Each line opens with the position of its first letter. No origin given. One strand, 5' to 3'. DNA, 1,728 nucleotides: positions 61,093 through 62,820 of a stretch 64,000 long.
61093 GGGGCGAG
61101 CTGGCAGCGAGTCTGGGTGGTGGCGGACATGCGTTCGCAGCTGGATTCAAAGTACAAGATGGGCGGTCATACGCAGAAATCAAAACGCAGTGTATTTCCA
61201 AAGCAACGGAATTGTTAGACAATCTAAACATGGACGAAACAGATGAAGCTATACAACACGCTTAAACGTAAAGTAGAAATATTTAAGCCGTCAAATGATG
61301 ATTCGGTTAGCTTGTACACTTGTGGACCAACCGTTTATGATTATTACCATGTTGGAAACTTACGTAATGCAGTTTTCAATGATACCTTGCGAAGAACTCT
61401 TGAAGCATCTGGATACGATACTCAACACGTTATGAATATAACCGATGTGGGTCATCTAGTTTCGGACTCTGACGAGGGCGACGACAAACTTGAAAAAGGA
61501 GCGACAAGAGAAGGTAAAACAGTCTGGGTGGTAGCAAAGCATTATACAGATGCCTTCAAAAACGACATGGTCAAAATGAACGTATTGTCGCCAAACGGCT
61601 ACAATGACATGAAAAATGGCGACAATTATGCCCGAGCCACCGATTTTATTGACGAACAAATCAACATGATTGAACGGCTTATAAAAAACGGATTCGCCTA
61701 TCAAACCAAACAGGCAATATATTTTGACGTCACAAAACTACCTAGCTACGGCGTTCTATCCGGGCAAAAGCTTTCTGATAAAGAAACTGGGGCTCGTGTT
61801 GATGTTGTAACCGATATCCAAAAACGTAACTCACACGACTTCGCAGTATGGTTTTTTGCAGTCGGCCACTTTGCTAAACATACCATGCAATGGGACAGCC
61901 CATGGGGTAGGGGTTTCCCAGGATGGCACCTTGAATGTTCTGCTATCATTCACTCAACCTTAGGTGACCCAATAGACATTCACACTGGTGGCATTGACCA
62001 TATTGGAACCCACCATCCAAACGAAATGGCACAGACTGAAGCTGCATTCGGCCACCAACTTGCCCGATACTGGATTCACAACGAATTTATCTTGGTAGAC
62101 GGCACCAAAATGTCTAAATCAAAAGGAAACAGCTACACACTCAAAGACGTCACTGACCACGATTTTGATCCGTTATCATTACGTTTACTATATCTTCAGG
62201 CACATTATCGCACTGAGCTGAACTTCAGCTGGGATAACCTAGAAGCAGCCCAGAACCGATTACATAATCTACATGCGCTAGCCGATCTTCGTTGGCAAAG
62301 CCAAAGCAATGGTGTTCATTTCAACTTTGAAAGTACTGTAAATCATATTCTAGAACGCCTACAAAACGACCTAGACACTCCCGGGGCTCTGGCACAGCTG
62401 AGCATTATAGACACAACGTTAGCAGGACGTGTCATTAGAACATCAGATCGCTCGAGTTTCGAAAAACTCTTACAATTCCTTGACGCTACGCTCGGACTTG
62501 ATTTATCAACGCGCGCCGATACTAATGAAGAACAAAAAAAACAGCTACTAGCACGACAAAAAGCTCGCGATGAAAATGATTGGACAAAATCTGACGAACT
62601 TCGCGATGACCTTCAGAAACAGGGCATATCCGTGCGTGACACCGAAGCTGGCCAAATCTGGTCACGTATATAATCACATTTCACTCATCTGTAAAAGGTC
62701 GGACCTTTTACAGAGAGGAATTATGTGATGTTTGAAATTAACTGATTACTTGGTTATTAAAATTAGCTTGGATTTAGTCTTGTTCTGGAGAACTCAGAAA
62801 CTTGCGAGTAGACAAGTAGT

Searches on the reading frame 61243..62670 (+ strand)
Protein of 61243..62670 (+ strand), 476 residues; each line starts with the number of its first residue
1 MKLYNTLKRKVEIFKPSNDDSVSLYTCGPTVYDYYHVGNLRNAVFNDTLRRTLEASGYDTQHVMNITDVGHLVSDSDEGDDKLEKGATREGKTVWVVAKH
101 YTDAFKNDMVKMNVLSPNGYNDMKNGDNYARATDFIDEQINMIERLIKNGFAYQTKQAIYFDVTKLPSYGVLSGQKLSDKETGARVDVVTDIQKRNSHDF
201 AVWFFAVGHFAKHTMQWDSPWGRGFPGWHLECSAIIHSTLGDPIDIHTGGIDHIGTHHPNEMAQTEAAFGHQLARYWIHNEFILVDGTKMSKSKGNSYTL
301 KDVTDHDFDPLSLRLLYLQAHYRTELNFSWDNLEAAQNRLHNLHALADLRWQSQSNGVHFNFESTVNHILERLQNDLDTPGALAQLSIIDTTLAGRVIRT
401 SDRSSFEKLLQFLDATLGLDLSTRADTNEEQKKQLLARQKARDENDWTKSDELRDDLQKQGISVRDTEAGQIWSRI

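Call 73: search_protein_families(library=pfam, proteins=[window:61243-62670:+], max_evalue=0.00001)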
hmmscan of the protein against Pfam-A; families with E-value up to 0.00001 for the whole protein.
window:61243-62670:+ (476 aa): 5 families
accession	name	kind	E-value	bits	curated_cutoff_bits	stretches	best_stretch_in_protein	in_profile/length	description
PF01406.26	tRNA-synt_1e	-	1.9e-92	310.3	27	1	14-337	2-300/301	tRNA synthetases class I (C) catalytic domain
PF09334.17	tRNA-synt_1g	-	3.4e-09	36.4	20.1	0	263-338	301-376/391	tRNA synthetases class I (M)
PF23493.1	CysS_C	-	4.2e-09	36.8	23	1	428-473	5-50/51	Cysteinyl-tRNA ligase anticodon binding domain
PF01921.24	tRNA-synt_1f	-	6.8e-08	32.2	27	0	280-343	272-335/360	tRNA synthetases class I (K)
PF00133.28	tRNA-synt_1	-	1.2e-06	28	22.7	0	18-164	21-168/414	tRNA synthetases class I (I, L, M and V)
